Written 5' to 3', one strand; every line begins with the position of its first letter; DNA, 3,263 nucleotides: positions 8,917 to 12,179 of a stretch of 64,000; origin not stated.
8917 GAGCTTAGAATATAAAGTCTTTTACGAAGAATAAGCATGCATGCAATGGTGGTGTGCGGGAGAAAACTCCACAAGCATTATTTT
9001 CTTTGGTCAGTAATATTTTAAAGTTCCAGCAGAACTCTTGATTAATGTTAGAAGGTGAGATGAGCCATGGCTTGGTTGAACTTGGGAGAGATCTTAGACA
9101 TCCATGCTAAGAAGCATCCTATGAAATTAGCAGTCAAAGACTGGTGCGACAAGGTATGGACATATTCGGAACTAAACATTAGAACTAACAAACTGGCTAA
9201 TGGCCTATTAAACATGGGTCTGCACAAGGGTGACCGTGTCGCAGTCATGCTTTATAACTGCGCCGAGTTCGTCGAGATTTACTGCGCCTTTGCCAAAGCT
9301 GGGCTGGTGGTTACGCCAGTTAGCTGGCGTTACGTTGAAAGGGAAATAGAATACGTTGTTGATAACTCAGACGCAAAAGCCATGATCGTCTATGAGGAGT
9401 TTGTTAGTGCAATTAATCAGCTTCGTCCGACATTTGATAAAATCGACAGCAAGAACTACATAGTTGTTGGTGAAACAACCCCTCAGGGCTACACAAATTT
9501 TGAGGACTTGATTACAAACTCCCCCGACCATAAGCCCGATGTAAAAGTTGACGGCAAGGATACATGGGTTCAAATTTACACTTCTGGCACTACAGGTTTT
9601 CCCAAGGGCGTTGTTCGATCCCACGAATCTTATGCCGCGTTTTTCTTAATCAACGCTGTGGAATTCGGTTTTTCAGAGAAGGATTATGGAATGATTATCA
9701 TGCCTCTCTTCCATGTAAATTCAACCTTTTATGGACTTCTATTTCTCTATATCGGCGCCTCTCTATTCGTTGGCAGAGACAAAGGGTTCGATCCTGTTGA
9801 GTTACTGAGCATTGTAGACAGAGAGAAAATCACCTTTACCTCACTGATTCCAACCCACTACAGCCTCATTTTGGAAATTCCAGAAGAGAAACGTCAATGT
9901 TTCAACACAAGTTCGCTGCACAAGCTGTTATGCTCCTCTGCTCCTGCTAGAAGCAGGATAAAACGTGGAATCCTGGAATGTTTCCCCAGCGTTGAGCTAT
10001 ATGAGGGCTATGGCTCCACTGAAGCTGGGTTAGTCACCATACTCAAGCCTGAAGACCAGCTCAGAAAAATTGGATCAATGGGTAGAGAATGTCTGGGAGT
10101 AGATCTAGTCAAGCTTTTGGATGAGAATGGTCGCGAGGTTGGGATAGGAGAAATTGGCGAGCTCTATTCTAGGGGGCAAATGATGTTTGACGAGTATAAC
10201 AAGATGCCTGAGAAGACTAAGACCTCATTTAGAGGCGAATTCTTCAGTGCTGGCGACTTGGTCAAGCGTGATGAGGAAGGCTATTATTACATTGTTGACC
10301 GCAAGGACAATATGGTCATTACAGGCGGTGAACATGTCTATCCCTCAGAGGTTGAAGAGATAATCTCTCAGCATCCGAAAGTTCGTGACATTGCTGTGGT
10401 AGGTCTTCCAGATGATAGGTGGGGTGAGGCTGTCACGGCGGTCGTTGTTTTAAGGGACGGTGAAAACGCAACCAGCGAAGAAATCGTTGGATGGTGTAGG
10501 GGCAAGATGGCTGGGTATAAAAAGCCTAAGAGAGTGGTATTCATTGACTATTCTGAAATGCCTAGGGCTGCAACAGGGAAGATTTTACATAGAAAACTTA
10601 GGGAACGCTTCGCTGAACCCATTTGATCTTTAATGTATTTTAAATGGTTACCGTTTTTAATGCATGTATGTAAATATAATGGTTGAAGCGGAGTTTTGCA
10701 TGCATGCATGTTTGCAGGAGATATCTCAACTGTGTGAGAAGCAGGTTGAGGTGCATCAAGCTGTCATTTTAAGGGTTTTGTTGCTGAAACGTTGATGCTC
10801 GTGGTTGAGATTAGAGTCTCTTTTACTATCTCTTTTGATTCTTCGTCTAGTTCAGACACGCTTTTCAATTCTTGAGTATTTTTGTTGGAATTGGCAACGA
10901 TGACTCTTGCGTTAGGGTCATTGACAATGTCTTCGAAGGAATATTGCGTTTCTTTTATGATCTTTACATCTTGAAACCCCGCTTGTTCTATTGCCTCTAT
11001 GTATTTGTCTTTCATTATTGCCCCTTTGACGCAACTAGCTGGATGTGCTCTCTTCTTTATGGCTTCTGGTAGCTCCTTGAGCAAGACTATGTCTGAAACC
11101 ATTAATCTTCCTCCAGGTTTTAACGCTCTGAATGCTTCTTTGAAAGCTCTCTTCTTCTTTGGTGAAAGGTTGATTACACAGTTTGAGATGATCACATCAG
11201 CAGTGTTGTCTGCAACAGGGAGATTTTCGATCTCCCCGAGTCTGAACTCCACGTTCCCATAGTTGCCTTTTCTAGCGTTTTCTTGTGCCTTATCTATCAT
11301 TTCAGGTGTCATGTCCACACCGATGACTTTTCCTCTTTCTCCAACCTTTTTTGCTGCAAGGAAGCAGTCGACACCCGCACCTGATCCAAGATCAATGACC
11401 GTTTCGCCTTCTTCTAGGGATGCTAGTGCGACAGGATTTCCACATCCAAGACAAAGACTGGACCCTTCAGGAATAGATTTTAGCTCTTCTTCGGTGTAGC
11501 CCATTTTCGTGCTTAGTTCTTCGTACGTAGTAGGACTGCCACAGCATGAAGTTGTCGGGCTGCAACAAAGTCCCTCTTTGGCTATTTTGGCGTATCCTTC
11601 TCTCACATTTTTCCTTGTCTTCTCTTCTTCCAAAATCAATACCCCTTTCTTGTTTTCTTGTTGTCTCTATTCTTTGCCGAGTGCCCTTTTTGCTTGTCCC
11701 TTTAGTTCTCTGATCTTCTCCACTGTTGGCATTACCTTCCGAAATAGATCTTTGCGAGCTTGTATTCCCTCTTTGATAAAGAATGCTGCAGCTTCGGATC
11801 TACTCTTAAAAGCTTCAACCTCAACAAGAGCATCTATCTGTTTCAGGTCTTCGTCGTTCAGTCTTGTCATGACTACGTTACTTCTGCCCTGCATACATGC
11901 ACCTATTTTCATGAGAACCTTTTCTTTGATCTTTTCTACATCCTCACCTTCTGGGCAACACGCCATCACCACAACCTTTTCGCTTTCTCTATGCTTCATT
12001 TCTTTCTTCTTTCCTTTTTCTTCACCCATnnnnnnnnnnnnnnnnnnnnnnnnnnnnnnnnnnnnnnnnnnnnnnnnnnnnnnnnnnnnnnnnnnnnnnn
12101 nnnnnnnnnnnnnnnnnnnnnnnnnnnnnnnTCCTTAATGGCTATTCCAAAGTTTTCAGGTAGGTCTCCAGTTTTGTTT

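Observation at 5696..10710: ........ palindromes punctuate every gene boundary in the acyl-CoA block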

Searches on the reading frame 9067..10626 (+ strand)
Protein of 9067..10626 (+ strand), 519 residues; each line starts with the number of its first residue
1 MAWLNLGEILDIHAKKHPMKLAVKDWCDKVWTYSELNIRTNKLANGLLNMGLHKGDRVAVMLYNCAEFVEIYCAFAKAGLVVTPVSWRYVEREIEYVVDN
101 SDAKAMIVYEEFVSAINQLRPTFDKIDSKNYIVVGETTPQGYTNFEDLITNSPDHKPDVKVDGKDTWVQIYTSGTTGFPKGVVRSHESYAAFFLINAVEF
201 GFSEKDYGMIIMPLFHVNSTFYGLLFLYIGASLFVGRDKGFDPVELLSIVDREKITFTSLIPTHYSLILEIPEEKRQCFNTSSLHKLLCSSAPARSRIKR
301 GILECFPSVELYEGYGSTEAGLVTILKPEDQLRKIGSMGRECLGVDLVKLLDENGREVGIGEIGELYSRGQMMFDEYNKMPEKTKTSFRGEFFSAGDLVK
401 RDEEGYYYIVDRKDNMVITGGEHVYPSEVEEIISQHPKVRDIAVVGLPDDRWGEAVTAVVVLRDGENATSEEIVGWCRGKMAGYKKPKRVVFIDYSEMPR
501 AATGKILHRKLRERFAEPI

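Call 7: search_protein_families(library=pfam, proteins=[window:9067-10626:+])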
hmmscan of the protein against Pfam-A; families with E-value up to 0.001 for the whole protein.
window:9067-10626:+ (519 aa): 3 families
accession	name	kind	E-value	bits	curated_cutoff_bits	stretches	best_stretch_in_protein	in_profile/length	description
PF00501.34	AMP-binding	-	4.9e-76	256.4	29.9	1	12-377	3-383/384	AMP-binding enzyme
PF13193.12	AMP-binding_C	-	4e-21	76.2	24.5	1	428-505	1-76/76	AMP-binding enzyme C-terminal domain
PF23562.2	AMP-binding_C_3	-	0.00063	20.6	20.8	0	414-448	2-37/124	AMP-binding enzyme C-terminal domain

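Call 66: find_homologous_proteins(query=window:9067-10626:+, max_evalue=1e-150)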
Query window:9067-10626:+ (519 aa): 3977 proteins with E <= 1e-150 among 8000 candidates; the best 120 are listed.
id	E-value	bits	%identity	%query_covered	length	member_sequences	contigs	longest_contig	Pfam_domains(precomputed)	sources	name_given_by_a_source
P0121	0.0e+0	1175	98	100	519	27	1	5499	PF00501.35,PF13193.13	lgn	-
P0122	0.0e+0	1088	91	100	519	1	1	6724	PF00501.35,PF13193.13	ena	-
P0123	0.0e+0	1076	89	100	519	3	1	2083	PF00501.35,PF13193.13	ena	-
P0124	0.0e+0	1067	88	100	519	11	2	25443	PF00501.35,PF13193.13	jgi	-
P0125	0.0e+0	1050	87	100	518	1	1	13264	PF00501.35,PF13193.13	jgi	jgi:acyl-CoA synthetase (AMP-forming)/AMP-acid ligase II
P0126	0.0e+0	1048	87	100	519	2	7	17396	PF00501.35,PF13193.13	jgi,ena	-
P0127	0.0e+0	1047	86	100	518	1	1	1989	PF00501.35,PF13193.13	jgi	-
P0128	0.0e+0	1046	87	100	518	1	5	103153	PF00501.35,PF13193.13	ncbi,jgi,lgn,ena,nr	ncbi:AMP-binding protein [Candidatus Bathyarchaeota archaeon]|nr:AMP-binding protein [Candidatus Bat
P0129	0.0e+0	1041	85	100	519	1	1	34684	PF00501.35,PF13193.13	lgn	-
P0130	0.0e+0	1041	86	100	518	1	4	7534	PF00501.35,PF13193.13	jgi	jgi:acyl-CoA synthetase (AMP-forming)/AMP-acid ligase II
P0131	0.0e+0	1040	86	100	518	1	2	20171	PF00501.35,PF13193.13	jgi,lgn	-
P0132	0.0e+0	1040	86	100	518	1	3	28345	PF00501.35,PF13193.13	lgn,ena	-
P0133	0.0e+0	1040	86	100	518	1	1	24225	PF00501.35,PF13193.13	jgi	-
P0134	0.0e+0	1039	85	100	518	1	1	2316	PF00501.35,PF13193.13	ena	-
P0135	0.0e+0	1038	86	100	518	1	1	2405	PF00501.35,PF13193.13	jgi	-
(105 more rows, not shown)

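Call 67: find_encoding_contigs(protein=P0121, flank=10000, max_places=4)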
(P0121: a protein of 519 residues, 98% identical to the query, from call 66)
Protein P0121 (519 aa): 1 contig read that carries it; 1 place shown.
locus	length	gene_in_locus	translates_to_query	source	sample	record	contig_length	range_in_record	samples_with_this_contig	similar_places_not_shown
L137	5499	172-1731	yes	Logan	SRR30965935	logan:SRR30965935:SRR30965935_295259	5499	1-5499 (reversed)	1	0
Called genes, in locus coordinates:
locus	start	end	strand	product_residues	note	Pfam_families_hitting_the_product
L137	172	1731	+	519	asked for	PF00501:AMP-binding, PF13193:AMP-binding_C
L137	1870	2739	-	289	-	PF01135:PCMT, PF05175:MTS, PF06325:PrmA, PF13489:Methyltransf_23, PF01209:Ubie_methyltran, PF13847:Methyltransf_31, PF08241:Methyltransf_11, PF08242:Methyltransf_12, +4 more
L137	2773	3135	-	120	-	-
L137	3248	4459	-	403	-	PF06050:HGD-D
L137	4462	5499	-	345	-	?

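Call 68: find_encoding_contigs(protein=P0122, flank=10000, max_places=2)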
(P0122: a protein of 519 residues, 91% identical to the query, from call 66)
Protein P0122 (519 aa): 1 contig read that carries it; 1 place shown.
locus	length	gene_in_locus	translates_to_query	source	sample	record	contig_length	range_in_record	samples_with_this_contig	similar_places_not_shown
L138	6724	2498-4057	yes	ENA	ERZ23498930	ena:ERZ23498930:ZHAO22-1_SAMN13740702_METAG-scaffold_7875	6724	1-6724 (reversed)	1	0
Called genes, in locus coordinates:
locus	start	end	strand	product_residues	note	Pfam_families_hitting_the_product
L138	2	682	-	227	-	?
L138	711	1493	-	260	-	PF00378:ECH_1, PF16113:ECH_2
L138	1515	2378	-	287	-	PF02737:3HCDH_N, PF00725:3HCDH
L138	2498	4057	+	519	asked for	PF00501:AMP-binding, PF13193:AMP-binding_C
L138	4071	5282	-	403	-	PF06050:HGD-D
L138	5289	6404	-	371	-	PF06050:HGD-D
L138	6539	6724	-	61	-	?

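Call 69: find_encoding_contigs(protein=P0124, flank=10000, max_places=2)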
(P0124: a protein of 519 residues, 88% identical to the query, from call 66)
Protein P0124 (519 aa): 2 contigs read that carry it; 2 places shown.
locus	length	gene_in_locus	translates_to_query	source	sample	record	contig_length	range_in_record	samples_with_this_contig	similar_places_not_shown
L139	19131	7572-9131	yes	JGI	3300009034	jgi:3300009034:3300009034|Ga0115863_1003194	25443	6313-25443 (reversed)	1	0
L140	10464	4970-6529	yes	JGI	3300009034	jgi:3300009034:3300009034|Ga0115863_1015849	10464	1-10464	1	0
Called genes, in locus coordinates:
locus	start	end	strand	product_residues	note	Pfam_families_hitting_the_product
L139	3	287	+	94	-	PF13187:Fer4_9 (faint), PF14697:Fer4_21 (faint), PF12797:Fer4_2 (weak), PF12837:Fer4_6, PF13237:Fer4_10 (weak), PF00037:Fer4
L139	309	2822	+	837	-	PF22117:Fer4_Nqo3, PF12838:Fer4_7, PF14691:Fer4_20, PF01266:DAO, PF07992:Pyr_redox_2, PF13450:NAD_binding_8, PF13738:Pyr_redox_3, PF24348:DUF7508, +12 more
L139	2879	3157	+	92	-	-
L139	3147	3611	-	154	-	PF12172:zf-ChsH2, PF01796:OB_ChsH2_C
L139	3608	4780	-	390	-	PF00108:Thiolase_N, PF22691:Thiolase_C_1, PF02803:Thiolase_C (weak)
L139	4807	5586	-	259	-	PF00378:ECH_1, PF16113:ECH_2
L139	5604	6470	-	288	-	PF02737:3HCDH_N, PF00725:3HCDH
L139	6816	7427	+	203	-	PF01810:LysE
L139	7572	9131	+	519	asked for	PF00501:AMP-binding, PF13193:AMP-binding_C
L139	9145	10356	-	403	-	PF06050:HGD-D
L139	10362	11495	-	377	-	PF06050:HGD-D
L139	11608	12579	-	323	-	PF03807:F420_oxidored (weak), PF02558:ApbA, PF08546:ApbA_C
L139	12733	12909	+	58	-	-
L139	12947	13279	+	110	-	PF01558:POR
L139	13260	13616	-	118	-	-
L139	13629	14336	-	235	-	PF02732:ERCC4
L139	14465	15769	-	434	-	PF00009:GTP_EFTU, PF03144:GTP_EFTU_D2, PF03143:GTP_EFTU_D3, PF22594:GTP-eEF1A_C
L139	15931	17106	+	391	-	PF01926:MMR_HSR1, PF02421:FeoB_N (faint), PF16897:MMR_HSR1_Xtn, PF02824:TGS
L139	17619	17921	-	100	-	PF01541:GIY-YIG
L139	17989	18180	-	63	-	-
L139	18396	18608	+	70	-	-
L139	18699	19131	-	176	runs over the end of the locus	PF13302:Acetyltransf_3, PF13420:Acetyltransf_4 (weak), PF00583:Acetyltransf_1 (weak), PF13523:Acetyltransf_8 (weak)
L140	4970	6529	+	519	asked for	PF00501:AMP-binding, PF13193:AMP-binding_C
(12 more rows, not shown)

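Call 70: find_encoding_contigs(protein=P0128, flank=10000, max_places=2)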
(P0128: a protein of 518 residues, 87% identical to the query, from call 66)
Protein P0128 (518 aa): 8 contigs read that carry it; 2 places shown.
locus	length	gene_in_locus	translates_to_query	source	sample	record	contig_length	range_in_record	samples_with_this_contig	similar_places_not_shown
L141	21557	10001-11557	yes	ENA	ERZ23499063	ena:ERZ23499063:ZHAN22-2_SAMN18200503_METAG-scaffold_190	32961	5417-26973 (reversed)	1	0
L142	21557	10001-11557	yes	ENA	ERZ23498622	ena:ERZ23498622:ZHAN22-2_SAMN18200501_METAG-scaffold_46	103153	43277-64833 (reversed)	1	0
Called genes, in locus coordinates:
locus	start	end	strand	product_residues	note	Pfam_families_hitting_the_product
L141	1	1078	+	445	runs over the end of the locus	PF06050:HGD-D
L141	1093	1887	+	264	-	PF01869:BcrAD_BadFG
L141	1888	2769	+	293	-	PF01869:BcrAD_BadFG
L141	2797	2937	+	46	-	-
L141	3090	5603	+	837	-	PF13510:Fer2_4 (weak), PF22117:Fer4_Nqo3, PF12838:Fer4_7, PF14691:Fer4_20, PF01266:DAO, PF07992:Pyr_redox_2, PF13450:NAD_binding_8, PF24348:DUF7508, +13 more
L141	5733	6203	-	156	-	PF12172:zf-ChsH2, PF01796:OB_ChsH2_C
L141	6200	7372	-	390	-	PF00108:Thiolase_N, PF22691:Thiolase_C_1, PF02803:Thiolase_C (weak)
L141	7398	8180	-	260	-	PF00378:ECH_1, PF16113:ECH_2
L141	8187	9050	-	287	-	PF02737:3HCDH_N, PF00725:3HCDH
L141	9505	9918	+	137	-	PF01810:LysE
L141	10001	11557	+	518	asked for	PF00501:AMP-binding, PF13193:AMP-binding_C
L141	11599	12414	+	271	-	PF12773:DZR (weak), PF13240:Zn_Ribbon_1, PF13349:DUF4097 (weak)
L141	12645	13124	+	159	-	PF12675:DUF3795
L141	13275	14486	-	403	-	PF06050:HGD-D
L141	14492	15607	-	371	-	PF06050:HGD-D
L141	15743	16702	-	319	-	PF02558:ApbA, PF03807:F420_oxidored (weak), PF08546:ApbA_C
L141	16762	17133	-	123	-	-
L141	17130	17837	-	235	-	PF02732:ERCC4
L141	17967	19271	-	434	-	PF00009:GTP_EFTU, PF03144:GTP_EFTU_D2, PF03143:GTP_EFTU_D3, PF22594:GTP-eEF1A_C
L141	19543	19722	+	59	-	-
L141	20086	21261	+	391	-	PF01926:MMR_HSR1, PF16897:MMR_HSR1_Xtn, PF02824:TGS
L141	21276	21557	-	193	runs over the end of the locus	PF00177:Ribosomal_S7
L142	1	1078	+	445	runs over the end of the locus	PF06050:HGD-D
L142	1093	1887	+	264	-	PF01869:BcrAD_BadFG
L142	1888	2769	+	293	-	PF01869:BcrAD_BadFG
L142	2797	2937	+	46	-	-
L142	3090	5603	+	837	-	PF13510:Fer2_4 (weak), PF22117:Fer4_Nqo3, PF12838:Fer4_7, PF14691:Fer4_20, PF01266:DAO, PF07992:Pyr_redox_2, PF13450:NAD_binding_8, PF24348:DUF7508, +13 more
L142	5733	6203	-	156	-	PF12172:zf-ChsH2, PF01796:OB_ChsH2_C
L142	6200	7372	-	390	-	PF00108:Thiolase_N, PF22691:Thiolase_C_1, PF02803:Thiolase_C (weak)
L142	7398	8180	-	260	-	PF00378:ECH_1, PF16113:ECH_2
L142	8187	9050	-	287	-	PF02737:3HCDH_N, PF00725:3HCDH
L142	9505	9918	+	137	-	PF01810:LysE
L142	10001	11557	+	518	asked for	PF00501:AMP-binding, PF13193:AMP-binding_C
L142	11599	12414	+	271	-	PF12773:DZR (weak), PF13240:Zn_Ribbon_1, PF13349:DUF4097 (weak)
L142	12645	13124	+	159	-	PF12675:DUF3795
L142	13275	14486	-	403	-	PF06050:HGD-D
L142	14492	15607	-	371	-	PF06050:HGD-D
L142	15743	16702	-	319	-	PF02558:ApbA, PF03807:F420_oxidored (weak), PF08546:ApbA_C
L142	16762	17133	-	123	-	-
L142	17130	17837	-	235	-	PF02732:ERCC4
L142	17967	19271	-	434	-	PF00009:GTP_EFTU, PF03144:GTP_EFTU_D2, PF03143:GTP_EFTU_D3, PF22594:GTP-eEF1A_C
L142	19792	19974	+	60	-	-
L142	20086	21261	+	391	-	PF01926:MMR_HSR1, PF16897:MMR_HSR1_Xtn, PF02824:TGS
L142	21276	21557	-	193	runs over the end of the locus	PF00177:Ribosomal_S7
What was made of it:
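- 9067..10626 (+): AMP-forming acyl-CoA synthetase; a backbone gene, not part of the element. Syntenic in L137-L142 (calls 67-70).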

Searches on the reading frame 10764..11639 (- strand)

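Call 7: search_protein_families(library=pfam, proteins=[window:10764-11639:-])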
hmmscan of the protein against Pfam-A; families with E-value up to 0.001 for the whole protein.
window:10764-11639:- (291 aa): 17 families
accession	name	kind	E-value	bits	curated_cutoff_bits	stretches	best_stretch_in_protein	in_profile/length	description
PF13847.12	Methyltransf_31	-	1.2e-42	145.4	27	1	76-221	2-145/145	Methyltransferase domain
PF13649.12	Methyltransf_25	-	8e-23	81.4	27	1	81-177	1-97/97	Methyltransferase domain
PF08241.18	Methyltransf_11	-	1e-21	77.8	21.2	1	83-180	2-94/95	Methyltransferase domain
PF01209.24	Ubie_methyltran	-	7.4e-19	68.5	20.1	1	75-182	45-152/233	ubiE/COQ5 methyltransferase family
PF08242.18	Methyltransf_12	-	1.4e-13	51.8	30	1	82-179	1-98/98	Methyltransferase domain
PF13489.12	Methyltransf_23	-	2.6e-11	44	27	1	72-193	17-128/164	Methyltransferase domain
PF06325.19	PrmA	-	1e-10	42.1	22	1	75-186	159-263/296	Ribosomal protein L11 methyltransferase (PrmA)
PF01135.25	PCMT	-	2.4e-10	41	20.3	1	71-181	67-171/210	Protein-L-isoaspartate(D-aspartate) O-methyltransferase (PCMT)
PF05175.20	MTS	-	7.3e-08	32.7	23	1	75-181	27-138/170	Methyltransferase small domain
PF01728.25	FtsJ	-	1.2e-05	25.7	24.1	1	75-229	19-163/181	FtsJ-like methyltransferase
PF20922.3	Anamorsin_N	-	1.2e-05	25.6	27.1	1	110-238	12-132/163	Anamorsin, N-terminal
PF01170.24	UPF0020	-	2.2e-05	24.7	22.3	1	101-154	75-129/197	RMKL-like, methyltransferase domain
PF05148.21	Methyltransf_8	-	9.4e-05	22.8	27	1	135-184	111-159/219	Hypothetical methyltransferase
PF13679.12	Methyltransf_32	-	0.00012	22.5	27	1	76-145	24-100/143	Methyltransferase domain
PF02353.26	CMAS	-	0.00013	21.9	27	1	73-190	58-173/273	Mycolic acid cyclopropane synthetase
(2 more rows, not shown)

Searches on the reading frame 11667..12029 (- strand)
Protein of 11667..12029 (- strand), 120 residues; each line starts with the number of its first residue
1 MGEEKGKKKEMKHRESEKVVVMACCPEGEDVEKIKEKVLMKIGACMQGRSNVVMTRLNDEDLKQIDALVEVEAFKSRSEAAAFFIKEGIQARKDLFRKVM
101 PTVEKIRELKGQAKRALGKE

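Call 95: search_protein_families(library=padloc, proteins=[window:11667-12029:-], max_evalue=0.01)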
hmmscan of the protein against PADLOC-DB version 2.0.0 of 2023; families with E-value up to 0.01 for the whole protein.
window:11667-12029:- (120 aa): 0 families

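Call 96: search_protein_families(library=phrogs, proteins=[window:11667-12029:-], max_evalue=0.01)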
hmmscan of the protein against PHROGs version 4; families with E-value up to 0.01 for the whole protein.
window:11667-12029:- (120 aa): 1 family
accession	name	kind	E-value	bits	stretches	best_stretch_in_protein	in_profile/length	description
phrog_4738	-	transcription regulation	0.00052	20.7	1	52-91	16-55/59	transcriptional repressor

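Call 97: search_protein_families(library=pfam, proteins=[window:11667-12029:-], max_evalue=0.01)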
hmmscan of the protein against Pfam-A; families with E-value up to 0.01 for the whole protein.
window:11667-12029:- (120 aa): 1 family
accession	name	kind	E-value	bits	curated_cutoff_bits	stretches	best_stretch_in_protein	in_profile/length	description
PF21521.3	MYO6_lever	-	0.0081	16.8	27.3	1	30-83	30-83/141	Myosin VI, lever arm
